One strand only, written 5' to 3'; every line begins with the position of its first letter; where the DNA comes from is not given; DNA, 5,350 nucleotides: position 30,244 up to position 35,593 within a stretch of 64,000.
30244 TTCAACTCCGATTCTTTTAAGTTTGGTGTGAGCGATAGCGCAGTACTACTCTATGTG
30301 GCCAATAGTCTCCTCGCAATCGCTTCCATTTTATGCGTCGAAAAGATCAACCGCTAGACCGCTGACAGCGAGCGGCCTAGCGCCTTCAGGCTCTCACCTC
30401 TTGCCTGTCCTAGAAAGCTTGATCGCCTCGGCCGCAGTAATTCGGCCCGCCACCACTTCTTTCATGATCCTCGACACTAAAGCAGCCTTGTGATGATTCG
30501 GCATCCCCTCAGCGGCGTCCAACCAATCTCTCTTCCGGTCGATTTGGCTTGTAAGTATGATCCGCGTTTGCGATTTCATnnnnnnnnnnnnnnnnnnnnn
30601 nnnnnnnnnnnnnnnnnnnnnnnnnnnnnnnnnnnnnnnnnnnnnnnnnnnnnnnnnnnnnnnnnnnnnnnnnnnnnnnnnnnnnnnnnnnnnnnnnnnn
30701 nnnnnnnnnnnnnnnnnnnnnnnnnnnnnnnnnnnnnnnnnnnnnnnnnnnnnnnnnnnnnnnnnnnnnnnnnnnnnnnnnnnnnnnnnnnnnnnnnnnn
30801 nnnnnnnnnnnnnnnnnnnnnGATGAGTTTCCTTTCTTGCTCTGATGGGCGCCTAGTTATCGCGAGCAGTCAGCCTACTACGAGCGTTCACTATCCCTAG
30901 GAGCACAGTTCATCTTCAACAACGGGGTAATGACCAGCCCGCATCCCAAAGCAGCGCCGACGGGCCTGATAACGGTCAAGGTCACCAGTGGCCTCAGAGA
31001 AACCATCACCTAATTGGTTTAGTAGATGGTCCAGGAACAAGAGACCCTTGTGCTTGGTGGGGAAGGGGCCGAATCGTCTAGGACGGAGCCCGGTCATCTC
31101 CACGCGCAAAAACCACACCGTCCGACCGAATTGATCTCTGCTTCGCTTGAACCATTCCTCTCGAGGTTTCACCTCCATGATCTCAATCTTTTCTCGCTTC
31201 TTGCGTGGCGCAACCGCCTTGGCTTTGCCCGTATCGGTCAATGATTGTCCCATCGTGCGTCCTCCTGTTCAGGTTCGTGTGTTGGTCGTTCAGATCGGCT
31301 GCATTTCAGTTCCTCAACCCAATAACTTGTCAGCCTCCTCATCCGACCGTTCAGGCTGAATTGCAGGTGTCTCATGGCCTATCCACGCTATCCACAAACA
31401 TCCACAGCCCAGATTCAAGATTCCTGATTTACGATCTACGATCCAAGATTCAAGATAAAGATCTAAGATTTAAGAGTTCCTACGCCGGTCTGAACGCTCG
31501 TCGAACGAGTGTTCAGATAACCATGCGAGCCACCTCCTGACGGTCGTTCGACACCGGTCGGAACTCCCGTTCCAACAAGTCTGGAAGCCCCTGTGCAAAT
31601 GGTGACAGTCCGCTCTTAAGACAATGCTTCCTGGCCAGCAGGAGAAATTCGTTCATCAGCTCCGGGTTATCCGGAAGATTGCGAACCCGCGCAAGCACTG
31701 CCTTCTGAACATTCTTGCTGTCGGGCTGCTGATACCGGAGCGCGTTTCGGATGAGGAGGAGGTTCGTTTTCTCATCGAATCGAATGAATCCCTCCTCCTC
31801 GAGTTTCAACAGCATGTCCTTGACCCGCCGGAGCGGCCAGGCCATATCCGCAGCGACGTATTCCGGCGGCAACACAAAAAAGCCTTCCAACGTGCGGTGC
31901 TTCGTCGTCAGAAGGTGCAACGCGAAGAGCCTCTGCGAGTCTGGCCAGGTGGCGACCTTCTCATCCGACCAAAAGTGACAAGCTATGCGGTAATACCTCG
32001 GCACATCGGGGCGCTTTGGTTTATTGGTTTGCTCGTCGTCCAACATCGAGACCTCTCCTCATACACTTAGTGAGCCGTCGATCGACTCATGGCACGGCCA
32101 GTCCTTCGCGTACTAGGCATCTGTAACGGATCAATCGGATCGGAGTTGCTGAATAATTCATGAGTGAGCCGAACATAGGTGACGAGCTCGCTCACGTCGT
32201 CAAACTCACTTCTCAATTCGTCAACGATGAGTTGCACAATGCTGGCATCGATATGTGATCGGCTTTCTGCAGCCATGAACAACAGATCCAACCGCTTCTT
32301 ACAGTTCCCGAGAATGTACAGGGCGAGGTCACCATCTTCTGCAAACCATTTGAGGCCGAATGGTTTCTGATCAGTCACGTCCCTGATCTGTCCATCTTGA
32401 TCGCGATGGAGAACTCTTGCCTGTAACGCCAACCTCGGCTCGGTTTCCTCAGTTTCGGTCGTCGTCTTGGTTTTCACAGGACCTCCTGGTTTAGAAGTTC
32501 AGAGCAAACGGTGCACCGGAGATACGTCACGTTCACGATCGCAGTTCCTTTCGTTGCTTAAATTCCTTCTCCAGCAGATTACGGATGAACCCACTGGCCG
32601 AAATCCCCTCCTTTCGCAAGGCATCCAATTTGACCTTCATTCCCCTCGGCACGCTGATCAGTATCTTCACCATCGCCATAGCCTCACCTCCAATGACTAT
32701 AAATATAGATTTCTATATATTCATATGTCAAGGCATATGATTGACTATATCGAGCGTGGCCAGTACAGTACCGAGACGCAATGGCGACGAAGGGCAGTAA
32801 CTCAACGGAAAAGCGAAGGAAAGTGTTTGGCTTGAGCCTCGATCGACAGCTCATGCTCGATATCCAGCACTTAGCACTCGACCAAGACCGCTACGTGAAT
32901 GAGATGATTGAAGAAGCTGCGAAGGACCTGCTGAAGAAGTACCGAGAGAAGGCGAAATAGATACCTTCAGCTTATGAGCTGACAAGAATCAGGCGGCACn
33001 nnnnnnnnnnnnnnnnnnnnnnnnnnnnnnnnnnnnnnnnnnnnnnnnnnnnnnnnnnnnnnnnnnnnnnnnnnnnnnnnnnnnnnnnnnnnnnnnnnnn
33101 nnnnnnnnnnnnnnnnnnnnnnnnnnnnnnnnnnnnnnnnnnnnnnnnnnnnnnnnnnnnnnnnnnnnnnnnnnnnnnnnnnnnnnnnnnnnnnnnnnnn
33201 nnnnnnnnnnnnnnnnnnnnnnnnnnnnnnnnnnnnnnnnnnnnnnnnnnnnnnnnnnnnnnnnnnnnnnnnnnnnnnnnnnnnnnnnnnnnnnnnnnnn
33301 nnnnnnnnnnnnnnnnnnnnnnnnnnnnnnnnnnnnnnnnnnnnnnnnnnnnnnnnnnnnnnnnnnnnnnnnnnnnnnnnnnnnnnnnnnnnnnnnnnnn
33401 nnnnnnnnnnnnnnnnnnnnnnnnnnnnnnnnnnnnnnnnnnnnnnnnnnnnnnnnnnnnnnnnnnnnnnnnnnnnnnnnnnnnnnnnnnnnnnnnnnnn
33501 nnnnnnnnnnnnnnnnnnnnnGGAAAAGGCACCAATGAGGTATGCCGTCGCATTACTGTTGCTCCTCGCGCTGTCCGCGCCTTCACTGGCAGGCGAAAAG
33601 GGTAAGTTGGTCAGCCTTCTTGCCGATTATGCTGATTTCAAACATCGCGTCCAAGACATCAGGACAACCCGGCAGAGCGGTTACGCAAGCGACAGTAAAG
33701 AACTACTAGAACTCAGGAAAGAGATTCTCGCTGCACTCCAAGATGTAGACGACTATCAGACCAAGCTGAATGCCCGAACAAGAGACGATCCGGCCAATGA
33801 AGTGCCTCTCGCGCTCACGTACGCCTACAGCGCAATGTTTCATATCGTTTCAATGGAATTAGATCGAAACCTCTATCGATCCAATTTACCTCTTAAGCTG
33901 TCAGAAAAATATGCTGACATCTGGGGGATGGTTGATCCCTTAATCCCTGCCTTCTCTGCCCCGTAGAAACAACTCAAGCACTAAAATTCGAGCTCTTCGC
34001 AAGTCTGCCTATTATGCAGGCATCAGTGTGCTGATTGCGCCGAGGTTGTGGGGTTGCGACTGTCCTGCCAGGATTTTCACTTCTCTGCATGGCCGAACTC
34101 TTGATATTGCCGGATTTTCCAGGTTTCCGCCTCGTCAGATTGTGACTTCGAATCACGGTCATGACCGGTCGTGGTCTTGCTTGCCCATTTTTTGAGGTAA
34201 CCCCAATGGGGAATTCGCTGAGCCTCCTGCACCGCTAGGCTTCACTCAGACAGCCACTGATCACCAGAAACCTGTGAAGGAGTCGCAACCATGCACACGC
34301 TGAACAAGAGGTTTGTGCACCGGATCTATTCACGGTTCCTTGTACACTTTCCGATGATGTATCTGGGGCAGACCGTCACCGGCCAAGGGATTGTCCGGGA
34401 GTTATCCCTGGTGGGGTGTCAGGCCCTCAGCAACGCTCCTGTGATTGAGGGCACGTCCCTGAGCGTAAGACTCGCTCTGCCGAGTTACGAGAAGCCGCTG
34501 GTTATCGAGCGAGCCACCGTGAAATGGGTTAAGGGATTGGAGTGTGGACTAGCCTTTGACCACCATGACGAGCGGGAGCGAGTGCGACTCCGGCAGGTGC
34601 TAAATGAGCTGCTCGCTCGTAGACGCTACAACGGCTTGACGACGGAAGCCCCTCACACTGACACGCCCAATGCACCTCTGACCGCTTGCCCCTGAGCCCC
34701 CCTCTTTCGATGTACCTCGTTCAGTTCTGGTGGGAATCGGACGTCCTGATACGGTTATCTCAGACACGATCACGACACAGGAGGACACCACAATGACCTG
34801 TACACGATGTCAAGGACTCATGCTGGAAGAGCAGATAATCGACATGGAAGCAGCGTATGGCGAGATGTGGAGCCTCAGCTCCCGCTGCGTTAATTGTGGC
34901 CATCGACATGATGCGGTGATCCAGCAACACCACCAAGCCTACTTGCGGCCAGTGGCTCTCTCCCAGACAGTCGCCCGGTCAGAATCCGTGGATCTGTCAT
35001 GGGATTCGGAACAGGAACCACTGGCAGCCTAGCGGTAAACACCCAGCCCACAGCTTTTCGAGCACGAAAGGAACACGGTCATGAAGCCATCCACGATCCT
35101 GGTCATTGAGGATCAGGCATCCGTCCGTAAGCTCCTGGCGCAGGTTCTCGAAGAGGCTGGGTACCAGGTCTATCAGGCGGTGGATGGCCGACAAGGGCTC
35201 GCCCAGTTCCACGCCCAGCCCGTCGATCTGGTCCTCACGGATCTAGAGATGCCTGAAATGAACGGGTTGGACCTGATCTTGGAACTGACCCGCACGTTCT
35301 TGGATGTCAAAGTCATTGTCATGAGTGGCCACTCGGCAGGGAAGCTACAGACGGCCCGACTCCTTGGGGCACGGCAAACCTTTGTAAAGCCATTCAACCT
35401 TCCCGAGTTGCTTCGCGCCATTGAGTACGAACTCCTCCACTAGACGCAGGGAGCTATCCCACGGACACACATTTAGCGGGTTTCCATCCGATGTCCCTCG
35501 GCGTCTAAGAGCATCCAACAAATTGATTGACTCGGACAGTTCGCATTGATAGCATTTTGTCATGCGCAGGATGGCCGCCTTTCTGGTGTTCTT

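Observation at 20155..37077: Phage-satellite-like island that encodes a tape measure protein but no head or tail shell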

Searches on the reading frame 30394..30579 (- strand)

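Call 12: search_protein_families(library=phrogs, max_evalue=0.01, proteins=[window:30394-30579:-])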
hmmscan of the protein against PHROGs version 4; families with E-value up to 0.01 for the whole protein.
window:30394-30579:- (61 aa): 0 families

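Call 74: search_protein_families(library=pfam, max_evalue=0.05, proteins=[window:30394-30579:-])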
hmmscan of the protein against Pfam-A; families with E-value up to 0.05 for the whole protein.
window:30394-30579:- (61 aa): 1 family
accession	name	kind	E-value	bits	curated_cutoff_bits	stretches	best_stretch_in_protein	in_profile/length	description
PF22746.1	SHOCT-like_DUF2089-C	-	0.001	19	27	1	35-55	3-23/32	SHOCT-like domain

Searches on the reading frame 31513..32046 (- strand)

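Call 11: search_protein_families(library=pfam, max_evalue=0.01, proteins=[window:31513-32046:-])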
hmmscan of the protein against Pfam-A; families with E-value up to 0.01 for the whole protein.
window:31513-32046:- (177 aa): 0 families

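Call 12: search_protein_families(library=phrogs, max_evalue=0.01, proteins=[window:31513-32046:-])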
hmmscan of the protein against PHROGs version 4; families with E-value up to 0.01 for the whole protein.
window:31513-32046:- (177 aa): 8 families
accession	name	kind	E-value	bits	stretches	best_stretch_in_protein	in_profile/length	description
phrog_1701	-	DNA, RNA and nucleotide metabolism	2.5e-20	74.5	1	18-171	4-159/323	DnaD-like helicase loader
phrog_25711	-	unknown function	5.1e-15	57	1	18-119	6-108/164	-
phrog_12196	-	unknown function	1.7e-06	28.7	1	18-143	4-135/297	-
phrog_6251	-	DNA, RNA and nucleotide metabolism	9.6e-06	26.3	1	17-118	3-107/284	replisome organizer DnaA-like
phrog_1408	-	DNA, RNA and nucleotide metabolism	0.00015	22.4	1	20-116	6-106/302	replication initiation protein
phrog_3171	-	DNA, RNA and nucleotide metabolism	0.0011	19.5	1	19-106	6-94/331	replication initiation protein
phrog_25210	-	unknown function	0.0028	18.3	1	38-130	27-123/207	-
phrog_186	-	DNA, RNA and nucleotide metabolism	0.0048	17.6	1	18-115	22-121/308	DnaD-like helicase loader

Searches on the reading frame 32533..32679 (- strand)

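Call 74: search_protein_families(library=pfam, max_evalue=0.05, proteins=[window:32533-32679:-])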
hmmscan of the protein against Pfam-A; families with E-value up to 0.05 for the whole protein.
window:32533-32679:- (48 aa): 1 family
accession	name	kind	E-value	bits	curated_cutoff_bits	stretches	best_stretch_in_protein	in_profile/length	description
PF02697.20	VAPB_antitox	-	0.0093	17.2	27.9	1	14-45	9-41/69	Putative antitoxin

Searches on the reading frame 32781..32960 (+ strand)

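Call 74: search_protein_families(library=pfam, max_evalue=0.05, proteins=[window:32781-32960:+])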
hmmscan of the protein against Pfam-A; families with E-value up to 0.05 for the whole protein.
window:32781-32960:+ (59 aa): 2 families
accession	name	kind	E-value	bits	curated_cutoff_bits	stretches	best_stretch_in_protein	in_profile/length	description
PF20605.4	Antitox_RHH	-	0.0018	18.8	27.2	1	27-57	18-48/50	Antitoxin-like ribbon-helix-helix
PF01402.27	RHH_1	-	0.0056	17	20.5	1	17-53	3-39/39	Ribbon-helix-helix protein, copG family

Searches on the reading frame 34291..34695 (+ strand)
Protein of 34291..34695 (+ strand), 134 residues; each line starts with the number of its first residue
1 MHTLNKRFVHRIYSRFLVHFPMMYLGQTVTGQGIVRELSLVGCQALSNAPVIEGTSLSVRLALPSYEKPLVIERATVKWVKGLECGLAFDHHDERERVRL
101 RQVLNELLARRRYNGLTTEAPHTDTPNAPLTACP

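Call 11: search_protein_families(library=pfam, max_evalue=0.01, proteins=[window:34291-34695:+])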
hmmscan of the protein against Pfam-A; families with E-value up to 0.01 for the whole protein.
window:34291-34695:+ (134 aa): 1 family
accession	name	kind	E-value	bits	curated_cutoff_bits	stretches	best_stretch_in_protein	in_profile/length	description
PF07238.19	PilZ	-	1.1e-05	26.1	22.5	1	14-104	6-100/102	PilZ domain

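Call 77: search_protein_families(library=padloc, max_evalue=0.01, proteins=[window:34291-34695:+])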
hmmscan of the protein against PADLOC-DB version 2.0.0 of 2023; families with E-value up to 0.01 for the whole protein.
window:34291-34695:+ (134 aa): 0 families

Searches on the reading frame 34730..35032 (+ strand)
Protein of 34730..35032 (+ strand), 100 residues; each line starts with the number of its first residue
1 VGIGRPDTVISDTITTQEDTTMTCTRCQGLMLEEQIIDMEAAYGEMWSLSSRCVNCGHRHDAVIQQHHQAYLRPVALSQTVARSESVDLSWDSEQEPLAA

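Call 11: search_protein_families(library=pfam, max_evalue=0.01, proteins=[window:34730-35032:+])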
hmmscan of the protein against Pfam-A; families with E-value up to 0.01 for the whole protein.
window:34730-35032:+ (100 aa): 2 families
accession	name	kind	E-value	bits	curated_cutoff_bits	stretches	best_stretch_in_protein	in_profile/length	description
PF08271.17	Zn_Ribbon_TF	-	4.1e-06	26.7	29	1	13-40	11-37/43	TFIIB zinc-binding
PF12647.12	RNHCP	-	0.0073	16.7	24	1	24-68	43-84/90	RNHCP domain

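Call 77: search_protein_families(library=padloc, max_evalue=0.01, proteins=[window:34730-35032:+])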
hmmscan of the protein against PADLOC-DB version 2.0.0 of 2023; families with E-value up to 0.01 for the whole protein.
window:34730-35032:+ (100 aa): 0 families

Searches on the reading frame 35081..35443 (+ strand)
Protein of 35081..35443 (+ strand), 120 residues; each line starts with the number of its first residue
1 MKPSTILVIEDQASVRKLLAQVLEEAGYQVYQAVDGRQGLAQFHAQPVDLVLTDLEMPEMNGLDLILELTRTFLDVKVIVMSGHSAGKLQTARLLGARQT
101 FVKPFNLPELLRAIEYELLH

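Call 11: search_protein_families(library=pfam, max_evalue=0.01, proteins=[window:35081-35443:+])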
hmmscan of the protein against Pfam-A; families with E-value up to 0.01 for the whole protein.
window:35081-35443:+ (120 aa): 2 families
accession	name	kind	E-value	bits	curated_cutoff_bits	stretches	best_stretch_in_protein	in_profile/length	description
PF00072.30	Response_reg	-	6.7e-26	91.1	30.2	1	6-115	1-111/111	Response regulator receiver domain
PF18428.7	BRCT_3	-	0.0036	17.7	26.1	1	4-59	6-60/102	BRCA1 C Terminus (BRCT) domain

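Call 77: search_protein_families(library=padloc, max_evalue=0.01, proteins=[window:35081-35443:+])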
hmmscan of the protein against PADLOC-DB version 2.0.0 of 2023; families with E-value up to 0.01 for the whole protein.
window:35081-35443:+ (120 aa): 3 families
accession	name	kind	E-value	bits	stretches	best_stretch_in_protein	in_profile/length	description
PDLC04055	PD-T4-6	-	4.6e-07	27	1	2-115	364-480/496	-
PDLC00405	SduA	-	7.1e-06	23.7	1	5-63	8-66/323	DUF4263 domain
PDLC04725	PDC-M60B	-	0.0036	15.2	0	1-60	1-62/158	-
